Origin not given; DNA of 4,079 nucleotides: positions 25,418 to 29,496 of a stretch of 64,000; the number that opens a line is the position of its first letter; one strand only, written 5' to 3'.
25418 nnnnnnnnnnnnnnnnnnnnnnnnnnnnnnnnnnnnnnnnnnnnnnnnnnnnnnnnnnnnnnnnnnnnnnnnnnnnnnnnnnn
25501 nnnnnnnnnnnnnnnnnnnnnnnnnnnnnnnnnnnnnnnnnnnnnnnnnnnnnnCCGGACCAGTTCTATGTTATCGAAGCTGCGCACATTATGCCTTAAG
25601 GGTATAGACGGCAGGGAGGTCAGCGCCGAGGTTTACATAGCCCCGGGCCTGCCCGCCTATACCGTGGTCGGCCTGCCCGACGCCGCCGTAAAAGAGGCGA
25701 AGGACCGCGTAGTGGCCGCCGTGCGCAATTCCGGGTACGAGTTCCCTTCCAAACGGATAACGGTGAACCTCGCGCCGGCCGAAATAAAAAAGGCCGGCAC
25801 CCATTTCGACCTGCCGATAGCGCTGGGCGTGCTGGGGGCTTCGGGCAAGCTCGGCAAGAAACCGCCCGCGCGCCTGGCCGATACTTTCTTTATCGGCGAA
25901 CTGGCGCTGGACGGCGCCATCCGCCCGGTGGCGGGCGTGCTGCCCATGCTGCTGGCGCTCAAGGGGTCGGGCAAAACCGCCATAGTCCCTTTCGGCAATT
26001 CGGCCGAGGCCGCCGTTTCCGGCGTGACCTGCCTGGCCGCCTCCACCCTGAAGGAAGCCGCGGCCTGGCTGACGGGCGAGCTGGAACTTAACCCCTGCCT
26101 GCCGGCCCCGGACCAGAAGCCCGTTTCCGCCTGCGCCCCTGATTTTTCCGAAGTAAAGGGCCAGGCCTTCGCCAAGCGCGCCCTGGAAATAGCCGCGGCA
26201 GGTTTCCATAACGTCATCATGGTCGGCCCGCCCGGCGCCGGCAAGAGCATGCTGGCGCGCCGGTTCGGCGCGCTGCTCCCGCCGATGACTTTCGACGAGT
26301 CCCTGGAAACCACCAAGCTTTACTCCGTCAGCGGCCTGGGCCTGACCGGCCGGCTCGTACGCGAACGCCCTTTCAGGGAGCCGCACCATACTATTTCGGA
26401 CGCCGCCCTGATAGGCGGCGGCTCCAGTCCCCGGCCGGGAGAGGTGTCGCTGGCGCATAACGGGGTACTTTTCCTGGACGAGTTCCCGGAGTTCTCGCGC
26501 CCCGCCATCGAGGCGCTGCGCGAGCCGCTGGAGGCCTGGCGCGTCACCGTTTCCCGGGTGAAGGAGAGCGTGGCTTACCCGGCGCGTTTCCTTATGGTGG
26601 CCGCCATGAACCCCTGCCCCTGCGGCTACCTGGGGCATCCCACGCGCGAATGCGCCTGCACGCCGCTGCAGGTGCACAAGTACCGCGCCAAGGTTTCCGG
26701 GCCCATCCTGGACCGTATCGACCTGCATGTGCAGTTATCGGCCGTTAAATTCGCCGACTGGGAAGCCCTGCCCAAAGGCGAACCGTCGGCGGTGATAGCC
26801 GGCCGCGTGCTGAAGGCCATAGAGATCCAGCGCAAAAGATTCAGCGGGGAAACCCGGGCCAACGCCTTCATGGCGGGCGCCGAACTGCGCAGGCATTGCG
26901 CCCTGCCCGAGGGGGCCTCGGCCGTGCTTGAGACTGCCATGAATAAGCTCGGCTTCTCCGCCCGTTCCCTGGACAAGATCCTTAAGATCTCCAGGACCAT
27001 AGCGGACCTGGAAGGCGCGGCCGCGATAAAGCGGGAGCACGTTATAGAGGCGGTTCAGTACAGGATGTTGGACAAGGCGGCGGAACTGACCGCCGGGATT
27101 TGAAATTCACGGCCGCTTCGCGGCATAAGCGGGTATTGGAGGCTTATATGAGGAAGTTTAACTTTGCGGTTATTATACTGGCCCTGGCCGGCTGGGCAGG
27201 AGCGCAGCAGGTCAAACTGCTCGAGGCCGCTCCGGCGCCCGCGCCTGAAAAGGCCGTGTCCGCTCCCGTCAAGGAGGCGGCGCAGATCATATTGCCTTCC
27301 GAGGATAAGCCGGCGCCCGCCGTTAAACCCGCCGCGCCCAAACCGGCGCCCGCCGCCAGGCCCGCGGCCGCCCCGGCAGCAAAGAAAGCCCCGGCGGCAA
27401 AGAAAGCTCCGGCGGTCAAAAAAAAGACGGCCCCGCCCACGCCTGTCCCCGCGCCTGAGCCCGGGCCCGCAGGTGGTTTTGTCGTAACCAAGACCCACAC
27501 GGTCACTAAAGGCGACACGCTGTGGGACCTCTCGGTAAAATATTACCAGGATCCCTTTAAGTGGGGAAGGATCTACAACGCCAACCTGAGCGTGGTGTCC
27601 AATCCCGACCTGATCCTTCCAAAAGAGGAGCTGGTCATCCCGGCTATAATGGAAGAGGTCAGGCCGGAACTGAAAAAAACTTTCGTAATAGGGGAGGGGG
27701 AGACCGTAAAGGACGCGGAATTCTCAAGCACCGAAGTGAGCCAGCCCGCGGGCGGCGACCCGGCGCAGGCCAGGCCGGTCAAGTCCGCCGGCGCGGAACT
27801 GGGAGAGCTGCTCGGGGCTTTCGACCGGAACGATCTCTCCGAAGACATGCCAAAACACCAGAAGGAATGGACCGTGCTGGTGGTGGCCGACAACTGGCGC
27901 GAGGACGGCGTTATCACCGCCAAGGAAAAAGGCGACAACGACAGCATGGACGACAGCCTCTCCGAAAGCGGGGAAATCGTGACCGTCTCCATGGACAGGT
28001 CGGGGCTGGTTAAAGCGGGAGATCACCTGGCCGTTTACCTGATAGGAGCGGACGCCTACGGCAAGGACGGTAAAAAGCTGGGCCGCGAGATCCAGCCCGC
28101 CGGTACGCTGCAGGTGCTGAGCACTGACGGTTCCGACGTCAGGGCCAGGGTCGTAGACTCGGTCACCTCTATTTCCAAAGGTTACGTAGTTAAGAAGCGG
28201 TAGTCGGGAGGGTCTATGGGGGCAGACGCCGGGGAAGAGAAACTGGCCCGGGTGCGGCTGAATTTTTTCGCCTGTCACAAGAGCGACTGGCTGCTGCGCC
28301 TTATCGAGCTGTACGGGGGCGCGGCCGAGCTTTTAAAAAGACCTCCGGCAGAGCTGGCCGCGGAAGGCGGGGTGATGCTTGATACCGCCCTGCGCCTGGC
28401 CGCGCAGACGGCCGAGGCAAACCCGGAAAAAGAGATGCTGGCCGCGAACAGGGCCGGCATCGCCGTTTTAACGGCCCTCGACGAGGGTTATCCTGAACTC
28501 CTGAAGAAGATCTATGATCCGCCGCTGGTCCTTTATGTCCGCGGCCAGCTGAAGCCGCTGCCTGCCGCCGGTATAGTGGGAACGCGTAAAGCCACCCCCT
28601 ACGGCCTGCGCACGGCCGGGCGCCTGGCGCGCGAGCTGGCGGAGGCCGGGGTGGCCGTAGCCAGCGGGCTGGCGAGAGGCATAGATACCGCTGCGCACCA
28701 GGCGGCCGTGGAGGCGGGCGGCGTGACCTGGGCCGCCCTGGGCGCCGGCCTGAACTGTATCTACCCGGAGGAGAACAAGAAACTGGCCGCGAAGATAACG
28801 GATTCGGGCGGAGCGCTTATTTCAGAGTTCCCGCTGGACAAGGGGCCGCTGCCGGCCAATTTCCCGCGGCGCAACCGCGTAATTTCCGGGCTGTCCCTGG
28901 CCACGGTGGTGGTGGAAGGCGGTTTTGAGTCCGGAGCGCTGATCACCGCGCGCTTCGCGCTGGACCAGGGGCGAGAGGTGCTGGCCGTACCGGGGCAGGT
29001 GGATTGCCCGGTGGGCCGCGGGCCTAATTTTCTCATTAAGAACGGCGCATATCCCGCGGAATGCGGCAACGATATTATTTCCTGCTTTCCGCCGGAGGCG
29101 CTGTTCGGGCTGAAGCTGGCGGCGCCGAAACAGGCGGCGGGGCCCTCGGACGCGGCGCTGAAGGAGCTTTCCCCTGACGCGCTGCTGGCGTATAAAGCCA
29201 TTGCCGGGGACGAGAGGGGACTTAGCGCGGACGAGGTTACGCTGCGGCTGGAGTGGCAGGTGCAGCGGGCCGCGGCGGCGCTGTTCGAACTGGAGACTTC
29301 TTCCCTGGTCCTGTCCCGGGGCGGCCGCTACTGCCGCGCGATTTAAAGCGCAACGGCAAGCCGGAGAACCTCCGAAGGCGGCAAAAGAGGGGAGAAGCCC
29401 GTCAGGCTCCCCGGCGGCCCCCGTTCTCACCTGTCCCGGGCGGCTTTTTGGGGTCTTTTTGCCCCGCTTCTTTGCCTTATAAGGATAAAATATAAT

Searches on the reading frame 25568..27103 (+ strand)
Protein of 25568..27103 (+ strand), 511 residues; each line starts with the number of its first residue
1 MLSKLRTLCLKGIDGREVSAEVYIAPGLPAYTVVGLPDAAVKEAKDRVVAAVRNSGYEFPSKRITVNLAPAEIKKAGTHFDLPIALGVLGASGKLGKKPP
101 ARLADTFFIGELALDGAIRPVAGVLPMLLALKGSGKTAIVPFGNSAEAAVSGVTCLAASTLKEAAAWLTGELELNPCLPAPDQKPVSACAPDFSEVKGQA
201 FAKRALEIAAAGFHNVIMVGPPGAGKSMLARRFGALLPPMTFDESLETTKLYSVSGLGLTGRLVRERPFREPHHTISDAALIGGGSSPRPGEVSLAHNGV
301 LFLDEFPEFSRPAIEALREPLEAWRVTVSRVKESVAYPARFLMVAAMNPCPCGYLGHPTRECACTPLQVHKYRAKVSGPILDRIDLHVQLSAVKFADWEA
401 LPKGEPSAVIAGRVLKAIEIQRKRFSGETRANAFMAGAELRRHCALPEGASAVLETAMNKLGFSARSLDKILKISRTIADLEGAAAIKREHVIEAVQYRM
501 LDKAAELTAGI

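Call 31: search_protein_families(library=pfam, proteins=[window:25568-27103:+], max_evalue=0.0001)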
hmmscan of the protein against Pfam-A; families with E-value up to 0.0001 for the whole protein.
window:25568-27103:+ (511 aa): 5 families
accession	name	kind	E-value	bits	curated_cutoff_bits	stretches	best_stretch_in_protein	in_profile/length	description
PF01078.27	Mg_chelatase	-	1e-92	309.7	20.3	1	192-395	1-204/207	Magnesium chelatase, subunit ChlI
PF13541.12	ChlI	-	3.5e-43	146.8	27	1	21-144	2-121/121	Subunit ChlI of Mg-chelatase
PF13335.12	Mg_chelatase_C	-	1.4e-30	106.1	26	1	404-499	1-94/94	Magnesium chelatase, subunit ChlI C-terminal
PF07728.20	AAA_5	-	8.3e-08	32.8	22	1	215-351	1-125/139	AAA domain (dynein-related subfamily)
PF00493.29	MCM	-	1.1e-07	31.7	23.3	1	210-354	54-178/224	MCM P-loop domain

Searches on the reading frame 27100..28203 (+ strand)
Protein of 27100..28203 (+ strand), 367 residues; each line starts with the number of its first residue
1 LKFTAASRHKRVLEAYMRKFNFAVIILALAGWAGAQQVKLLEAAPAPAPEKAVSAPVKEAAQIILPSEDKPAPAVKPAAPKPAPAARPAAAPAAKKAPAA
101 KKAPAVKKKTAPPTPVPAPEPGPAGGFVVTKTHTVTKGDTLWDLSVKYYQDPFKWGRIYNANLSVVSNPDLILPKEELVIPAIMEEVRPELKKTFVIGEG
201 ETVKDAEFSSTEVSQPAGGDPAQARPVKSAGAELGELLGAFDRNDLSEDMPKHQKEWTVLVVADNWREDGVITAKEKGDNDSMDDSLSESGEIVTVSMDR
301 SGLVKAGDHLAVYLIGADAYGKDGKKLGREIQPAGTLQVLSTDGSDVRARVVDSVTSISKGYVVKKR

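Call 31: search_protein_families(library=pfam, proteins=[window:27100-28203:+], max_evalue=0.0001)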
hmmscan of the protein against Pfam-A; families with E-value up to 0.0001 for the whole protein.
window:27100-28203:+ (367 aa): 1 family
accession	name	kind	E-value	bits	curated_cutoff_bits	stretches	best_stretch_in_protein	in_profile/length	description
PF01476.26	LysM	-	3.4e-06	27.3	20.9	1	133-181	1-43/43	LysM domain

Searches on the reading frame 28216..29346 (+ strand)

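Call 31: search_protein_families(library=pfam, proteins=[window:28216-29346:+], max_evalue=0.0001)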
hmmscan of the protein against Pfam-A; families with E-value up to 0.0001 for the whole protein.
window:28216-29346:+ (376 aa): 1 family
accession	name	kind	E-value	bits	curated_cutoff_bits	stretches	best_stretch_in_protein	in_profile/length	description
PF02481.21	DNA_processg_A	-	5.4e-71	238.6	29.6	1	78-280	3-209/212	DNA recombination-mediator protein A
